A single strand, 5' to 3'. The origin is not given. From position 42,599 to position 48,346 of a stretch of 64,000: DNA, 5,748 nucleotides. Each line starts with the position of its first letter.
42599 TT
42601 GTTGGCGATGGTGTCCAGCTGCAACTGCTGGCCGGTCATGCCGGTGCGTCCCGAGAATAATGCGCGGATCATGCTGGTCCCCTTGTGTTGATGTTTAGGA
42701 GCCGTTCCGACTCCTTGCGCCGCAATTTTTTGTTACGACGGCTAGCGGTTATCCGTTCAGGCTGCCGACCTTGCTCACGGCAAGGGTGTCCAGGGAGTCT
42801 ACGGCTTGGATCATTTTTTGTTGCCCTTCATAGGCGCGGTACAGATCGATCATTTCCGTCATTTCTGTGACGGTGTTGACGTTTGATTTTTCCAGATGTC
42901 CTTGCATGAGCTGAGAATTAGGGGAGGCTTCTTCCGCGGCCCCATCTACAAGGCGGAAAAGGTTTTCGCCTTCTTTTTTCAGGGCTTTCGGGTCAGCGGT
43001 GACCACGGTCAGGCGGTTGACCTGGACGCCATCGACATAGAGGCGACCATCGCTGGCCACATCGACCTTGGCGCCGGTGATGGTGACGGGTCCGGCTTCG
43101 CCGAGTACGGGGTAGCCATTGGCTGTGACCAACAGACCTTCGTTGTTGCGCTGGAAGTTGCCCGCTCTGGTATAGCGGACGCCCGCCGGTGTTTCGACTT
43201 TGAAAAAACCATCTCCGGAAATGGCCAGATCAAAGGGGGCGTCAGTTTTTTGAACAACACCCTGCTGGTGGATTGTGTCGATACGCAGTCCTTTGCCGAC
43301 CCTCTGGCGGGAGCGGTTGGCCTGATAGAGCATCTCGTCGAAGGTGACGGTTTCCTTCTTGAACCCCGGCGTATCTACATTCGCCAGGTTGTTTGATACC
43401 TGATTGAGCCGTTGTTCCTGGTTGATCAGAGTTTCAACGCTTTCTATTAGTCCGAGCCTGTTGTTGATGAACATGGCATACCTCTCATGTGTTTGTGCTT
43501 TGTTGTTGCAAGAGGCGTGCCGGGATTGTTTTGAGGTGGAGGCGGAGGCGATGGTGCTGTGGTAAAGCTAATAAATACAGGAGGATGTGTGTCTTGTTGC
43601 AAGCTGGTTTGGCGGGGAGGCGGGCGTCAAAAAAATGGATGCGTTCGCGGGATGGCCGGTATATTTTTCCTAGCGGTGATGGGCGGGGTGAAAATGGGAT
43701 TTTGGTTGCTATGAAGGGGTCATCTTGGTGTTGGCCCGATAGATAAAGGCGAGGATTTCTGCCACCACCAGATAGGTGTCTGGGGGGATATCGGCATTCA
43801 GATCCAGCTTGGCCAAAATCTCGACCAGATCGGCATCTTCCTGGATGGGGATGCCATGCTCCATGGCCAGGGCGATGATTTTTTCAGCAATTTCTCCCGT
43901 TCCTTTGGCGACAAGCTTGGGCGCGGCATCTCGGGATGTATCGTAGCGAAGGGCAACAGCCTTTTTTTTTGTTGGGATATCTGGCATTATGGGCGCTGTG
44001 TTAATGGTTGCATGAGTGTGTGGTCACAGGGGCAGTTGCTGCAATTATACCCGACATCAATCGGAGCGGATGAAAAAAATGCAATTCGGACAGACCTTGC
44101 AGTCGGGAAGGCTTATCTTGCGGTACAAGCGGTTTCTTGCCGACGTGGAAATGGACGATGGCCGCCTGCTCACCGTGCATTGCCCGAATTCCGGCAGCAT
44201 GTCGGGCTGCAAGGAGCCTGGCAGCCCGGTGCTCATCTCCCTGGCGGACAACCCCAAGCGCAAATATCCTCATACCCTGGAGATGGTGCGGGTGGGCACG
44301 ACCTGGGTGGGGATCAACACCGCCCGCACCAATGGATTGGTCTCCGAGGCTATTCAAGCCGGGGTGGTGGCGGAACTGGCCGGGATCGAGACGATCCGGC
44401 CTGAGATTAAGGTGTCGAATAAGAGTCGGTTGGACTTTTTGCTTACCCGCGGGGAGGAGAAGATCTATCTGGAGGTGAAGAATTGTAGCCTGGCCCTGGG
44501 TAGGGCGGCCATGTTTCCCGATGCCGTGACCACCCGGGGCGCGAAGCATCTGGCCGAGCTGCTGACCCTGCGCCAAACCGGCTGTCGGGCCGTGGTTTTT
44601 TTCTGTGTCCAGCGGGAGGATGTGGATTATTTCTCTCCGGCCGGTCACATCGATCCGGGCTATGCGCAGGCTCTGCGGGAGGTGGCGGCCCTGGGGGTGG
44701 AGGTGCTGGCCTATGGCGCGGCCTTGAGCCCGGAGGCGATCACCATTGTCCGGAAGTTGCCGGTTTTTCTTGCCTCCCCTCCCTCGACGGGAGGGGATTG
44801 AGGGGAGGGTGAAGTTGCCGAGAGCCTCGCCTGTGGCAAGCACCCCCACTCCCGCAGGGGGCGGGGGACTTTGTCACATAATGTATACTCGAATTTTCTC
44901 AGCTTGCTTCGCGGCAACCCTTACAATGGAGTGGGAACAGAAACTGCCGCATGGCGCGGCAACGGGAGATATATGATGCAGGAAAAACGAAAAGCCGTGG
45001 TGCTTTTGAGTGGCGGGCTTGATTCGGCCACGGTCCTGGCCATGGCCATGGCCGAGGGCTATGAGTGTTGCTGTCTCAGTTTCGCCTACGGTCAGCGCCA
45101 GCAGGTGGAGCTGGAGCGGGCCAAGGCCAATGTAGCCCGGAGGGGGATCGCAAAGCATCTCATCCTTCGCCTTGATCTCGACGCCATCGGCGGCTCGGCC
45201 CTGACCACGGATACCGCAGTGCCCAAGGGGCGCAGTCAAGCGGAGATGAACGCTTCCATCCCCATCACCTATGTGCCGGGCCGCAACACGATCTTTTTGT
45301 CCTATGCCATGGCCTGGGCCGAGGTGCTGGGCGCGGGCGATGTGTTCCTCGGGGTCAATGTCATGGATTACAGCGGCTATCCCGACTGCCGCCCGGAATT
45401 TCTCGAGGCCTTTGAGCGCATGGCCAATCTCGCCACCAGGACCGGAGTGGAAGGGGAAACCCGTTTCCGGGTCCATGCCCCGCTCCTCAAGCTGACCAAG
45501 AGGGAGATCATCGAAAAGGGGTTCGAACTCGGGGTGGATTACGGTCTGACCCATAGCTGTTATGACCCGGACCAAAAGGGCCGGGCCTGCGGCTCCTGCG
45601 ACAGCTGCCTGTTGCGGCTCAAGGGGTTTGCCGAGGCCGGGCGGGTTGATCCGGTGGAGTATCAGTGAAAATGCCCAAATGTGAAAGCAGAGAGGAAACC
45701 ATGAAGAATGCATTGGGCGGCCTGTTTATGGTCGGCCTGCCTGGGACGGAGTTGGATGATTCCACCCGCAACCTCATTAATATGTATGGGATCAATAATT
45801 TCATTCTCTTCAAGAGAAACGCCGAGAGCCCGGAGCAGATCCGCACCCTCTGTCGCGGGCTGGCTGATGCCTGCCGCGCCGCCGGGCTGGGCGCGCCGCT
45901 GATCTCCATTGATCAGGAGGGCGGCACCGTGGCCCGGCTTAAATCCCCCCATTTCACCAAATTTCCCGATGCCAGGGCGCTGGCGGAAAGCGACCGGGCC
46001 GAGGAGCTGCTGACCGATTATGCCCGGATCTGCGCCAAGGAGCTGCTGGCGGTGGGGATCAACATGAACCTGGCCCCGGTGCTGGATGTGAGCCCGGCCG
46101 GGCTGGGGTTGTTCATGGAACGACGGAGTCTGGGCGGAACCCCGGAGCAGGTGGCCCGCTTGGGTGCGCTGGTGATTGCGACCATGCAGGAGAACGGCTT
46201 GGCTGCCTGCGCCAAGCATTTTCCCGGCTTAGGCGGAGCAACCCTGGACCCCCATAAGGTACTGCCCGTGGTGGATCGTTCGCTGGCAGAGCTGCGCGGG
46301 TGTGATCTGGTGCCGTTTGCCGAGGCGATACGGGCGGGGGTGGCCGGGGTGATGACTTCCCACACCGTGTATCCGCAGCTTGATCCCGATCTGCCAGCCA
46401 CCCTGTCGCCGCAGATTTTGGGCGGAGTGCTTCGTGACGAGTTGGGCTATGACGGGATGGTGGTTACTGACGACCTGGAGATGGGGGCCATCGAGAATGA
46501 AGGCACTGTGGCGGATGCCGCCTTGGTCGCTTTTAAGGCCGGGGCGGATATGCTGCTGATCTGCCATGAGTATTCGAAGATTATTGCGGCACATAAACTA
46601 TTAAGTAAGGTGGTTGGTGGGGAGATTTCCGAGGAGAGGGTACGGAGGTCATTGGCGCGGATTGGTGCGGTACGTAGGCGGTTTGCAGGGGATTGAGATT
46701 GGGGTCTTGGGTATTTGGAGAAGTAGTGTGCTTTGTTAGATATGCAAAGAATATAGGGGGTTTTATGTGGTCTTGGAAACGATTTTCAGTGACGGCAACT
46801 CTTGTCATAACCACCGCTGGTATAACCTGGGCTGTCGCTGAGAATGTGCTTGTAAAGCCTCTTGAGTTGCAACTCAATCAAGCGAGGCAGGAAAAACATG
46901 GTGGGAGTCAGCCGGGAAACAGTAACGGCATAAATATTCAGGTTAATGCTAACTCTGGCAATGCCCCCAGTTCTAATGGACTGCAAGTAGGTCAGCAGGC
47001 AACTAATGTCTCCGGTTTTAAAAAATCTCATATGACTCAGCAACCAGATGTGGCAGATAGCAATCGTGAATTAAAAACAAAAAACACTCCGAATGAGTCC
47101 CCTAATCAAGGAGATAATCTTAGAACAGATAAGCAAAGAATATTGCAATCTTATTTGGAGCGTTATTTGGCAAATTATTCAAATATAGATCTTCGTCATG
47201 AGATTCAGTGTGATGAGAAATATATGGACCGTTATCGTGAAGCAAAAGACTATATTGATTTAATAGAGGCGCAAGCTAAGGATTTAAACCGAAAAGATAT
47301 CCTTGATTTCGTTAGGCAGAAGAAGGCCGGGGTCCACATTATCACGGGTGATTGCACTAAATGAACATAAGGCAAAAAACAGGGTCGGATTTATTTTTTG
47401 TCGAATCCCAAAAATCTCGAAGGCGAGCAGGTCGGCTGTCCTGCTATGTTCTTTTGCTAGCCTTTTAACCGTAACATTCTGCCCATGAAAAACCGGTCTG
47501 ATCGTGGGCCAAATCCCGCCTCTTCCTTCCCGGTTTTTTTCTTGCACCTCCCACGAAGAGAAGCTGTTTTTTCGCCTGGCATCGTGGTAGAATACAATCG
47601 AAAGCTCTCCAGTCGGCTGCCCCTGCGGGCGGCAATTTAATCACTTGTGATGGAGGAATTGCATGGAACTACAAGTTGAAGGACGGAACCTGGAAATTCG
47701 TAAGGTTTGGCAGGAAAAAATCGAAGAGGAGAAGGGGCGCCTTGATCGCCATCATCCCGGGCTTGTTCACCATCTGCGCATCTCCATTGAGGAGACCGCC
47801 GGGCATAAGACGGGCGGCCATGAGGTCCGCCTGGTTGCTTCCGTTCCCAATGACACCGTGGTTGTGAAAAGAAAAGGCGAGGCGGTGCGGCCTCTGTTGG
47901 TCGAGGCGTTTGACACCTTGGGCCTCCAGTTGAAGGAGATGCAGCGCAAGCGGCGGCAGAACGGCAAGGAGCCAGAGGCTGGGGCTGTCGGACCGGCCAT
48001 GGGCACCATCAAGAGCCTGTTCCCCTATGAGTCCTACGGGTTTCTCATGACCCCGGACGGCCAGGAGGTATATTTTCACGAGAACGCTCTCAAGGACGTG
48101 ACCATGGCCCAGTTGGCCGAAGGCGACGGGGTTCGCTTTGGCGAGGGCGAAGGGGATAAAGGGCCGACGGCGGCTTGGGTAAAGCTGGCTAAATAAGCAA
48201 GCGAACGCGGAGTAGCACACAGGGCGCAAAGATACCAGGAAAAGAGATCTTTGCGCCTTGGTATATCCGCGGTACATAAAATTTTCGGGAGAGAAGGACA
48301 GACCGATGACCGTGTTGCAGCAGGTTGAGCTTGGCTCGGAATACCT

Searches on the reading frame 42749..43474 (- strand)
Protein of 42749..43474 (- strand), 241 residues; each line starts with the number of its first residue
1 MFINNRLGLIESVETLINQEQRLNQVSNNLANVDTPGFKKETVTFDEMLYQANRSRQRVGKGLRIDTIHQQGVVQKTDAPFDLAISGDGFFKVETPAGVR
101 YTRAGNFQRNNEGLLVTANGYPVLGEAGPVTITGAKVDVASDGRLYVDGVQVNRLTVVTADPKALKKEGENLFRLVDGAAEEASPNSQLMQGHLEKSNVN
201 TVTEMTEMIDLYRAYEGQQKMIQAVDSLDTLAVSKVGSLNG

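Call 68: search_protein_families(library=pfam, proteins=[window:42749-43474:-], max_evalue=0.0001)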
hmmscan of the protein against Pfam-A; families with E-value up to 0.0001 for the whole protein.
window:42749-43474:- (241 aa): 3 families
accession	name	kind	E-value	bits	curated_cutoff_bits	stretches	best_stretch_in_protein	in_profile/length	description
PF06429.18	Flg_bbr_C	-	5.8e-17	61.4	23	1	190-229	1-40/46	Flagellar basal body rod FlgEFG protein C-terminal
PF22692.1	LlgE_F_G_D1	-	9.5e-16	58.1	27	1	84-144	1-61/64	Flagellar hook protein FlgE/F/G D1 domain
PF00460.25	Flg_bb_rod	-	1.6e-08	34.8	20.7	1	13-39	5-31/31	Flagella basal body rod protein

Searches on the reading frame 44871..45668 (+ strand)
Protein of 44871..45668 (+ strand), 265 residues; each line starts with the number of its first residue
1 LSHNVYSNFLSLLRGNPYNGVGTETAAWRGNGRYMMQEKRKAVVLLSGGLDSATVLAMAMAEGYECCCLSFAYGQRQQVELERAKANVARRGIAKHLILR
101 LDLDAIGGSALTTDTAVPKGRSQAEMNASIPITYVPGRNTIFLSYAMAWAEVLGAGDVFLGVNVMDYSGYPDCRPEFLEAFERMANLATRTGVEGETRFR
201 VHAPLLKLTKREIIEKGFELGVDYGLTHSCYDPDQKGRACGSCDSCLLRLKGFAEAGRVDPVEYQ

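Call 74: search_protein_families(library=pfam, proteins=[window:44871-45668:+], max_evalue=0.0001)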
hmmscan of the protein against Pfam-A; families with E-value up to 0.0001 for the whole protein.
window:44871-45668:+ (265 aa): 1 family
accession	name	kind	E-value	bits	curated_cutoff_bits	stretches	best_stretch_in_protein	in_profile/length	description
PF06508.19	QueC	-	2.9e-75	252.8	22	1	41-256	1-209/210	Queuosine biosynthesis protein QueC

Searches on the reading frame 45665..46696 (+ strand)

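Call 74: search_protein_families(library=pfam, proteins=[window:45665-46696:+], max_evalue=0.0001)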
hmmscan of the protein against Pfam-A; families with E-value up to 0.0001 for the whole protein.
window:45665-46696:+ (343 aa): 1 family
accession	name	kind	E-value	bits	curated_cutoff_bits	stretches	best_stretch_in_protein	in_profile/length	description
PF00933.27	Glyco_hydro_3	-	8.4e-72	242.7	27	1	19-334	8-314/316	Glycosyl hydrolase family 3 N terminal domain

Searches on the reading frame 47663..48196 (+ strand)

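Call 74: search_protein_families(library=pfam, proteins=[window:47663-48196:+], max_evalue=0.0001)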
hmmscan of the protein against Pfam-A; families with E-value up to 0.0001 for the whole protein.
window:47663-48196:+ (177 aa): 2 families
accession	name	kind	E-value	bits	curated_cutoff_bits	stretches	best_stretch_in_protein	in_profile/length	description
PF00313.28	CSD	-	2e-09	37.6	27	1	114-174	3-64/66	'Cold-shock' DNA-binding domain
PF02482.25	Ribosomal_S30AE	-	1.9e-06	28.9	23.7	1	4-98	2-88/88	Sigma 54 modulation protein / S30EA ribosomal protein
